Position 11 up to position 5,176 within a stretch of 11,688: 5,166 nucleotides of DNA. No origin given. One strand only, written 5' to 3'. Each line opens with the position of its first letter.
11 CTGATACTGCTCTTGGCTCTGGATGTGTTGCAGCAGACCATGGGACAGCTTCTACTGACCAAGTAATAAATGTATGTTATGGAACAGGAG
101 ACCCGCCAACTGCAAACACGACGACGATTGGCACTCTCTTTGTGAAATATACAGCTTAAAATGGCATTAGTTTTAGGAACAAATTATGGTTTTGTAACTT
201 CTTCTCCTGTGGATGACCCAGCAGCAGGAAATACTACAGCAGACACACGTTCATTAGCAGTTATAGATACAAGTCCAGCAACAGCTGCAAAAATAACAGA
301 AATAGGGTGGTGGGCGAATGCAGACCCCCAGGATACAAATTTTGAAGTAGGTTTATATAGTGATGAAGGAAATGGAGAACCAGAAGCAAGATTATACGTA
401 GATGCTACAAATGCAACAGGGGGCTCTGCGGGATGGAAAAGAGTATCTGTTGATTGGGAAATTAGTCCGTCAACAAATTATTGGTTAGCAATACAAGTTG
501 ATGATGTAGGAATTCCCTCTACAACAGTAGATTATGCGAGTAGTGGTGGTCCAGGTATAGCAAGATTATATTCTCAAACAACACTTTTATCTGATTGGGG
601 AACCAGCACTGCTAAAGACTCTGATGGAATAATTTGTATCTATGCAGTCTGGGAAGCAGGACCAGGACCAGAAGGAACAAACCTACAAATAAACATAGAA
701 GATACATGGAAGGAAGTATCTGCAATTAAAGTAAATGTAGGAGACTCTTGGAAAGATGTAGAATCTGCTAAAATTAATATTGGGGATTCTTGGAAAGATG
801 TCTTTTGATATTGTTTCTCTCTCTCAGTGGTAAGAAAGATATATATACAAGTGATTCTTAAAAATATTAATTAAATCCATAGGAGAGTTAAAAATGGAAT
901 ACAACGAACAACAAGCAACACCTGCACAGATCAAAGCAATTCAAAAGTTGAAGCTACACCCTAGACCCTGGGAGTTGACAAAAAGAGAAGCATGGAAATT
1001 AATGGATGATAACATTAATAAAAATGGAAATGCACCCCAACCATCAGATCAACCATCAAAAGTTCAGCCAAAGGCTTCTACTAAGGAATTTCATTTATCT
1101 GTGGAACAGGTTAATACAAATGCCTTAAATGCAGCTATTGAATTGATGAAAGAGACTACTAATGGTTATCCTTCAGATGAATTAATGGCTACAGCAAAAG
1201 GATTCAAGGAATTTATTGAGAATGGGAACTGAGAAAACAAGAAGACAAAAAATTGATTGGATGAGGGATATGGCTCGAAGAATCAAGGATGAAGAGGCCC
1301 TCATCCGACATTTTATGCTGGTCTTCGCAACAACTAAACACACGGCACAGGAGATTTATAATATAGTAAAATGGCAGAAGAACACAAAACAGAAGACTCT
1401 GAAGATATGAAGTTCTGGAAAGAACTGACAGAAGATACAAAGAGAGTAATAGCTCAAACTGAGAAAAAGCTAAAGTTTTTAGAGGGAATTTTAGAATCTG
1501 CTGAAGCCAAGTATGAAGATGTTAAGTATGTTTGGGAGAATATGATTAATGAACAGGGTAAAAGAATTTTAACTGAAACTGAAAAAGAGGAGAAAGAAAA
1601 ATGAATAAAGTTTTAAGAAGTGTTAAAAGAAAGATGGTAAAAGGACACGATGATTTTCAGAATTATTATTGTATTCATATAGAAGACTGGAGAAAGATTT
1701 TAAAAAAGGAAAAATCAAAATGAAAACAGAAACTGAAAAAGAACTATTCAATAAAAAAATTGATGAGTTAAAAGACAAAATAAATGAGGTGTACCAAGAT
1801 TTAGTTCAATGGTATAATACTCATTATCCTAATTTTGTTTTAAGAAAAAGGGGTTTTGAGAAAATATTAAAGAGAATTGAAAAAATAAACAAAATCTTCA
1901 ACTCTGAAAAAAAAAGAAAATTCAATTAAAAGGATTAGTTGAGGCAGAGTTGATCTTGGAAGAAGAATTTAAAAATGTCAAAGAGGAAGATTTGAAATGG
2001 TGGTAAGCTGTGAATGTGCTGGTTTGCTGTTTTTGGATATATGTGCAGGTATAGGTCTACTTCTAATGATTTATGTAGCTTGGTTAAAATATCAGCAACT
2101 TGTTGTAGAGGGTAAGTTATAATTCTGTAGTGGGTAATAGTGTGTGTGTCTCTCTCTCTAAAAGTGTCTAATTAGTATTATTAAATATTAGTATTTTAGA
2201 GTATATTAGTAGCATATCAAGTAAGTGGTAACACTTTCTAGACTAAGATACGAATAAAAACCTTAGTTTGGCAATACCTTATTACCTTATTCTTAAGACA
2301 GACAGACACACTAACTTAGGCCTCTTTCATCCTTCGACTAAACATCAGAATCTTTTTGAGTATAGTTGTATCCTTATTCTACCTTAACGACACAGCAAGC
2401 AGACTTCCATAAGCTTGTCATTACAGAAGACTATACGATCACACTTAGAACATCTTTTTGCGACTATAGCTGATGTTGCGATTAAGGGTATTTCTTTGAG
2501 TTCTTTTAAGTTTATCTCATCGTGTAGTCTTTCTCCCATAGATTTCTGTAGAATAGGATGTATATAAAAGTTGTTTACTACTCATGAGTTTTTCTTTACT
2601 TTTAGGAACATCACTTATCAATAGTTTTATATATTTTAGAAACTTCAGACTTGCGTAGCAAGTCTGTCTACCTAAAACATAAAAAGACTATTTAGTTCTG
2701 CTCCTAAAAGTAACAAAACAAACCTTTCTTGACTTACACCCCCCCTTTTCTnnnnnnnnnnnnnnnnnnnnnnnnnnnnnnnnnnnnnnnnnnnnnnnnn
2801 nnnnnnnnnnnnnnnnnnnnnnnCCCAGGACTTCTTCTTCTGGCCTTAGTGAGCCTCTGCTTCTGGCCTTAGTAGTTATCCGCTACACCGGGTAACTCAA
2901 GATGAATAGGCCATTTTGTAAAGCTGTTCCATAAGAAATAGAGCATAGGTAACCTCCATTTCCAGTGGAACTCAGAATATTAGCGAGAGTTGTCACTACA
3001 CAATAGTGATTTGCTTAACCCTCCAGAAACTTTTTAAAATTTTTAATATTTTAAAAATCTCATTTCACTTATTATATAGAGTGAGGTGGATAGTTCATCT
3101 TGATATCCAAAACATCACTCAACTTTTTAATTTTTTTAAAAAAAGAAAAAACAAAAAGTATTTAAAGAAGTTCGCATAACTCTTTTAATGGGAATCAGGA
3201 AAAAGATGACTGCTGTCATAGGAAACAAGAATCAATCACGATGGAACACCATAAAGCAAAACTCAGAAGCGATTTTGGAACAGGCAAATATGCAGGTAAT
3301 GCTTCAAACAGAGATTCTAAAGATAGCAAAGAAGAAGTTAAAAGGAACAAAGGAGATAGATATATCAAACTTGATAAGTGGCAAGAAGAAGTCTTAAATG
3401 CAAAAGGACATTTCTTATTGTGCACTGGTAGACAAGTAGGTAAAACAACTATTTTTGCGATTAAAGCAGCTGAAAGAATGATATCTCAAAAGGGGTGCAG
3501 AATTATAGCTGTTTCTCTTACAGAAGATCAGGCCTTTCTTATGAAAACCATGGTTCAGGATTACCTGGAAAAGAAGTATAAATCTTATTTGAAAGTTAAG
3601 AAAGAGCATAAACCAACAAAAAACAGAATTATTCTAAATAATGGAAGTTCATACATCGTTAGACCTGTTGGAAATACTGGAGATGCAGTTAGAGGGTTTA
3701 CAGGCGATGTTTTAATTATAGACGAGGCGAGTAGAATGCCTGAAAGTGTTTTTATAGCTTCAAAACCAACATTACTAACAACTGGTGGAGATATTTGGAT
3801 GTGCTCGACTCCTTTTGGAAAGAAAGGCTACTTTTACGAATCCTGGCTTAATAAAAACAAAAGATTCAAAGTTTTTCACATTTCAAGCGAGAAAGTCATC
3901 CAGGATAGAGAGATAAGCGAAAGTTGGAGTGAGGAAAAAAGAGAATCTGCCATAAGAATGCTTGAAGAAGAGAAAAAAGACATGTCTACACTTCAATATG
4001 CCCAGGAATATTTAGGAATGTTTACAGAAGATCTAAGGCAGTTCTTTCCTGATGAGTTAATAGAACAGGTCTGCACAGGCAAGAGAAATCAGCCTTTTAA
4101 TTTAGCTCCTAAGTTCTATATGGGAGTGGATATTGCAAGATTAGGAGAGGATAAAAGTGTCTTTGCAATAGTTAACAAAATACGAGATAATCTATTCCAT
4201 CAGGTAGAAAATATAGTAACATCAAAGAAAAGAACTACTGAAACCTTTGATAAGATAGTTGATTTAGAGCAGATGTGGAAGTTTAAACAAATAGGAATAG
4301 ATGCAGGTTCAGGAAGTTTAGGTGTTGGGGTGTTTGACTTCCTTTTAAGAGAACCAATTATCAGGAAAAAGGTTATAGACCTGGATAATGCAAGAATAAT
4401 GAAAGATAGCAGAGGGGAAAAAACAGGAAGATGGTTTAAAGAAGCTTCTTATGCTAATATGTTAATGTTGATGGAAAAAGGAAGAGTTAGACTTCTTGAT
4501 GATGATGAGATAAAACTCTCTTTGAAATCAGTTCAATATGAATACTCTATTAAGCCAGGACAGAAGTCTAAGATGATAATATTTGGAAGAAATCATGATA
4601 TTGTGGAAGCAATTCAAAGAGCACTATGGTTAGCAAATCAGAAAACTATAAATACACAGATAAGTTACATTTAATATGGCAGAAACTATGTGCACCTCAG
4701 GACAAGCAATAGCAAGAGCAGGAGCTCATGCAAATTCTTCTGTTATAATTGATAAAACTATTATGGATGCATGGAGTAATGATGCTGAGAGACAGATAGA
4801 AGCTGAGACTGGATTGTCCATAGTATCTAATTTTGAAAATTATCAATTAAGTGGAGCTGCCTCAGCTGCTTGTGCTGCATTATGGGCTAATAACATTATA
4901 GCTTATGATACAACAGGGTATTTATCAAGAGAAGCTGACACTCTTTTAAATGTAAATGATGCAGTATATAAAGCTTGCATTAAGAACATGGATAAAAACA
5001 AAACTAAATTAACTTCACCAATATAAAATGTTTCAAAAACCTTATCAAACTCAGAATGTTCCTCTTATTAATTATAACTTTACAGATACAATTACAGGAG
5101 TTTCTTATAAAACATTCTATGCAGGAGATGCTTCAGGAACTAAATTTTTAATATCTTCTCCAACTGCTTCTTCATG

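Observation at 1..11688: Complete miniature HK97-lineage genome (11,574 bp) with a packaging/capsid/fibre set but no recognisable replication, integration, small-terminase or lysis genes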

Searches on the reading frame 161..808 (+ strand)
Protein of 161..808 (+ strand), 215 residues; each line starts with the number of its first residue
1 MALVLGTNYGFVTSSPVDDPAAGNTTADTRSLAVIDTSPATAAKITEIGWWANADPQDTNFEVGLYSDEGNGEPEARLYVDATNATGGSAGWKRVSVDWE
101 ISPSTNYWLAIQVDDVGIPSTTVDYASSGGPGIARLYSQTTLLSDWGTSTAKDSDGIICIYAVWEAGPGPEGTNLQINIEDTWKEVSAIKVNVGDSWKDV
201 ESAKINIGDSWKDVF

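Call 8: search_protein_families(library=pfam, max_evalue=0.1, proteins=[window:161-808:+])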
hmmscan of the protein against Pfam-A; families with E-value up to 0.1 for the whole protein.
window:161-808:+ (215 aa): 0 families

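Call 10: search_protein_families(library=phrogs, max_evalue=0.1, proteins=[window:161-808:+])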
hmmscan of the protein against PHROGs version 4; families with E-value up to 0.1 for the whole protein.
window:161-808:+ (215 aa): 1 family
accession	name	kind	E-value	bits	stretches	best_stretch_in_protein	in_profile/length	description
phrog_25859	-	unknown function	0.071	14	1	179-214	7-42/183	-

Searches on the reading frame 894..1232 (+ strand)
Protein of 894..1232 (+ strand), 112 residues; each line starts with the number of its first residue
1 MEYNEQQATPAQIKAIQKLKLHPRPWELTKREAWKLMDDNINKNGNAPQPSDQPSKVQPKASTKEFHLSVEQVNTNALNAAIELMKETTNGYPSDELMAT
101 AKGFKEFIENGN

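Call 8: search_protein_families(library=pfam, max_evalue=0.1, proteins=[window:894-1232:+])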
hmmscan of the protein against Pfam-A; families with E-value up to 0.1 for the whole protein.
window:894-1232:+ (112 aa): 0 families

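Call 10: search_protein_families(library=phrogs, max_evalue=0.1, proteins=[window:894-1232:+])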
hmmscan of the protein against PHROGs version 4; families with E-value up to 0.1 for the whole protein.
window:894-1232:+ (112 aa): 0 families

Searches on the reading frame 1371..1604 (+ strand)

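Call 8: search_protein_families(library=pfam, max_evalue=0.1, proteins=[window:1371-1604:+])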
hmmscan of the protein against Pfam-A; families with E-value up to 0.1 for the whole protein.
window:1371-1604:+ (77 aa): 1 family
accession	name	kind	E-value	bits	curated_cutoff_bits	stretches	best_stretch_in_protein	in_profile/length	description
PF06103.16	DUF948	-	0.016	15.8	37.2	1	14-57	33-76/89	Bacterial protein of unknown function (DUF948)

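Call 10: search_protein_families(library=phrogs, max_evalue=0.1, proteins=[window:1371-1604:+])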
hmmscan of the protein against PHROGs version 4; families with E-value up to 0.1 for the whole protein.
window:1371-1604:+ (77 aa): 1 family
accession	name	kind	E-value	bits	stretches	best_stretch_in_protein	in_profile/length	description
phrog_37695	-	unknown function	0.064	14.5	1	17-52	15-50/71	-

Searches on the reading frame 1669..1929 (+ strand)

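Call 8: search_protein_families(library=pfam, max_evalue=0.1, proteins=[window:1669-1929:+])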
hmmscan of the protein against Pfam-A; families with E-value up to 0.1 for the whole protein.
window:1669-1929:+ (86 aa): 5 families
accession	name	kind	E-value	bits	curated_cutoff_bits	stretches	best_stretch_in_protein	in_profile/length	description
PF13864.11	Enkurin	-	0.013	16.5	23.6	1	11-80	24-91/92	Calmodulin-binding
PF08295.17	Sin3_corepress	-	0.018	15.5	25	0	2-31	5-34/98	Sin3 family co-repressor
PF14367.12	DUF4411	-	0.034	14.4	23.5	0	30-81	39-90/159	Domain of unknown function (DUF4411)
PF14075.11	UBN_AB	-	0.066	13.3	25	0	11-60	77-122/211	Ubinuclein conserved middle domain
PF01798.23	Nop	-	0.088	12.7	25.4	0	31-71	2-45/228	snoRNA binding domain, fibrillarin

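Call 10: search_protein_families(library=phrogs, max_evalue=0.1, proteins=[window:1669-1929:+])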
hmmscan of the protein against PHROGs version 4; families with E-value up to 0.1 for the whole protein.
window:1669-1929:+ (86 aa): 2 families
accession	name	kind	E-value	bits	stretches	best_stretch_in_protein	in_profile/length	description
phrog_3550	-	unknown function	0.047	15.1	1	25-78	5-49/79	-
phrog_3295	-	DNA, RNA and nucleotide metabolism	0.063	12.6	1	17-55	297-335/698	RNA polymerase beta subunit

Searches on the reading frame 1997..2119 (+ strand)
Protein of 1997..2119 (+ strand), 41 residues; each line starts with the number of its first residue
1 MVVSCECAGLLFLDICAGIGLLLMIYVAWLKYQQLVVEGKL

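Call 115: search_protein_families(library=pfam, max_evalue=0.1, proteins=[window:1997-2119:+])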
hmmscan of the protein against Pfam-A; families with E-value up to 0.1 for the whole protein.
window:1997-2119:+ (41 aa): 0 families

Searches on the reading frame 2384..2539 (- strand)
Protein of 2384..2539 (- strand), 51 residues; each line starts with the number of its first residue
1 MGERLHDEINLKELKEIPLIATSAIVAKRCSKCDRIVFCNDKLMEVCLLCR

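Call 115: search_protein_families(library=pfam, max_evalue=0.1, proteins=[window:2384-2539:-])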
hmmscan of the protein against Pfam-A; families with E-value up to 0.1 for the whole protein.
window:2384-2539:- (51 aa): 0 families

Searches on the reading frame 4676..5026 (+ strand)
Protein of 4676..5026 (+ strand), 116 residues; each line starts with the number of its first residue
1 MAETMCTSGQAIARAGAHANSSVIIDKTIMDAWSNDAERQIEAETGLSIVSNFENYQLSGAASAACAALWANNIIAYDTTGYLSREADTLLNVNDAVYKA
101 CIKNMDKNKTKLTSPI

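Call 8: search_protein_families(library=pfam, max_evalue=0.1, proteins=[window:4676-5026:+])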
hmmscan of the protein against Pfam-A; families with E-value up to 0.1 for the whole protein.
window:4676-5026:+ (116 aa): 0 families

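Call 10: search_protein_families(library=phrogs, max_evalue=0.1, proteins=[window:4676-5026:+])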
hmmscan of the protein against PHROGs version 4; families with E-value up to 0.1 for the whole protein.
window:4676-5026:+ (116 aa): 0 families

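Call 78: search_solved_structures(query=A7, max_evalue=10)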
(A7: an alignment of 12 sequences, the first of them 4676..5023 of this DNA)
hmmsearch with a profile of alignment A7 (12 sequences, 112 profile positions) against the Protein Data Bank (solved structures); distinct sequences matched with E-value up to 10: 3.
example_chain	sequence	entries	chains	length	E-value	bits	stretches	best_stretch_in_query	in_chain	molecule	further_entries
1f9d_A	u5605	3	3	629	0.92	12.8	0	2-56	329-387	ENDO-1,4-BETA-GLUCANASE F | Endoglucanase F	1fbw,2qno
1g9j_A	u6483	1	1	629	0.92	12.8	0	2-56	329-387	CELLULASE CEL48F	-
1f9o_A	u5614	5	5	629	0.92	12.8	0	2-56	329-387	ENDO-1,4-BETA-GLUCANASE F | CELLULASE CELF | CELLULASE CEL48F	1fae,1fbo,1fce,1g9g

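Call 102: predict_structure(protein=window:4676-5023:+)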
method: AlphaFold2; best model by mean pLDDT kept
length: 116 residues; sequences in the alignment: 1
mean_pLDDT: 50.4   pTM: 0.43
mean pLDDT of the five models: 50.4, 38.7, 36.9, 35.5, 30.7
residues with pLDDT >= 90: 0; 70-90: 10; 50-70: 58; < 50: 48
segments of 3 or more residues with pLDDT < 50: 1-44
pLDDT, mean of each block of 10 residues (from residue 1): 28 26 35 41 49 59 64 58 58 63 73 53
secondary structure, 60 per line:
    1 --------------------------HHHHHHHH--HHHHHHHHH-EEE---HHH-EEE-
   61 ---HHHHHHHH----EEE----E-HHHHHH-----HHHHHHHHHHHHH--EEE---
elements in order: H27-34 H37-45 E47-49 E57-59 H64-71 E76-78 H85-90 H96-108 E111-113
